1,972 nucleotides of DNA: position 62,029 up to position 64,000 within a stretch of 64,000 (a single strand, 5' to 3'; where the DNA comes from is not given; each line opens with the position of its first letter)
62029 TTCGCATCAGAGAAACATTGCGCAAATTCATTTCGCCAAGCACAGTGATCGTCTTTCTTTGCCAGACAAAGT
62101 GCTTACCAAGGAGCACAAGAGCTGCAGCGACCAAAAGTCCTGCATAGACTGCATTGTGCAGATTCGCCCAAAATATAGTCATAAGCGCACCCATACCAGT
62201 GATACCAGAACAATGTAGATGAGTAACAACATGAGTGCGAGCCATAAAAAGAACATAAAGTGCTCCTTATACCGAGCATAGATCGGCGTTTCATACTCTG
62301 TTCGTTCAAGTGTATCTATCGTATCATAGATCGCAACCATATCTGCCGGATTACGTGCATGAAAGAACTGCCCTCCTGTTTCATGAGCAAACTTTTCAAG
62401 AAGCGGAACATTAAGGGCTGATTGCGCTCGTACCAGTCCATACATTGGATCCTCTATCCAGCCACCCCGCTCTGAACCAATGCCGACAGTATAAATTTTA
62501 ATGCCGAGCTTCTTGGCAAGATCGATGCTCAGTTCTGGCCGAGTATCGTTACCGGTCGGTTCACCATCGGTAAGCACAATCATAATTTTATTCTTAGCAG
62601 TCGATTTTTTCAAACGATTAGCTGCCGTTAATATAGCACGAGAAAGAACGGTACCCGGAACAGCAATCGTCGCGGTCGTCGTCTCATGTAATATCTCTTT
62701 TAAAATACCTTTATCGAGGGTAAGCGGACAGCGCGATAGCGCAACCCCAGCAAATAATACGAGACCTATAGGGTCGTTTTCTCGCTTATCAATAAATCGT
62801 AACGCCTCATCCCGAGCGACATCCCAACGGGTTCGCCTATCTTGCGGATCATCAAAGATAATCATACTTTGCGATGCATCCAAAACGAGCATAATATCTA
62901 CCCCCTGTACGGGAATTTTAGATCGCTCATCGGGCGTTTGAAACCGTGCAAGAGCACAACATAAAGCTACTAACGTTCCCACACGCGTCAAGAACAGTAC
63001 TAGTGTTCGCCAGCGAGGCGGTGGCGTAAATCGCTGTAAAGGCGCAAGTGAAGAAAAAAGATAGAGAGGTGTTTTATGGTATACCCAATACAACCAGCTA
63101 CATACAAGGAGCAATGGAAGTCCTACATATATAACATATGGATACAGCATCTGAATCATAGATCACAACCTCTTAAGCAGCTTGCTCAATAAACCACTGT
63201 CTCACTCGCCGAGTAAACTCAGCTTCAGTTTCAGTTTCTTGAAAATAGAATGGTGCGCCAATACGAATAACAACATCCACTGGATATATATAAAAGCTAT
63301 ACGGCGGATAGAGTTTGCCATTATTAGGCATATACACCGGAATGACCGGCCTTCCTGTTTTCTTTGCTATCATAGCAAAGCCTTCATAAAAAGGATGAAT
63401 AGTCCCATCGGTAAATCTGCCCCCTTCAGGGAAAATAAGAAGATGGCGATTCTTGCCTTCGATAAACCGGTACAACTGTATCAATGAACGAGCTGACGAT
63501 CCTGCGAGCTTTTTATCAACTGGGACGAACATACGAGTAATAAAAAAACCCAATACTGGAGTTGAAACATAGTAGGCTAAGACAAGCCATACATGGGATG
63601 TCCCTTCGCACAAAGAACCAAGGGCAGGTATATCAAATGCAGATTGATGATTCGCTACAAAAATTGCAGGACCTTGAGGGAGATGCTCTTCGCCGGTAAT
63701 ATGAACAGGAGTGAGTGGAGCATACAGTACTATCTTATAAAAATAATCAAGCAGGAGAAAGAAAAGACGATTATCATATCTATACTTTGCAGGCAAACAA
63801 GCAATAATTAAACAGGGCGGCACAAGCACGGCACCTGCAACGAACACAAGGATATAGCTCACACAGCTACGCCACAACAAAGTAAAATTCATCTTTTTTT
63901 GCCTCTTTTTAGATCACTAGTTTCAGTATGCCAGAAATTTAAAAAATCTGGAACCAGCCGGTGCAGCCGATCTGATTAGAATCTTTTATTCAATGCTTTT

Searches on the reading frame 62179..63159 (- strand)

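Call 35: search_protein_families(library=pfam, proteins=[window:62179-63159:-], max_evalue=0.001)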
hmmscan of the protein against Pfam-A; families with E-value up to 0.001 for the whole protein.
window:62179-63159:- (326 aa): 2 families
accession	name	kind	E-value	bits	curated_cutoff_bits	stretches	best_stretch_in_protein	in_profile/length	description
PF00092.34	VWA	-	4.4e-15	56.8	23.8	1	88-272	1-166/174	von Willebrand factor type A domain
PF13519.12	VWA_2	-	2.1e-14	54.5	27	1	89-200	1-107/107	von Willebrand factor type A domain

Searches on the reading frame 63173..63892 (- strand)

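Call 35: search_protein_families(library=pfam, proteins=[window:63173-63892:-], max_evalue=0.001)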
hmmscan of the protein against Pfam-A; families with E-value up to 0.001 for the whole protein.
window:63173-63892:- (239 aa): 1 family
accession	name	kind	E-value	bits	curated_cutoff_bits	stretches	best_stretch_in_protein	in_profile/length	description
PF01553.26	Acyltransferase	-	1.8e-21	76.7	23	1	63-188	2-131/132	Acyltransferase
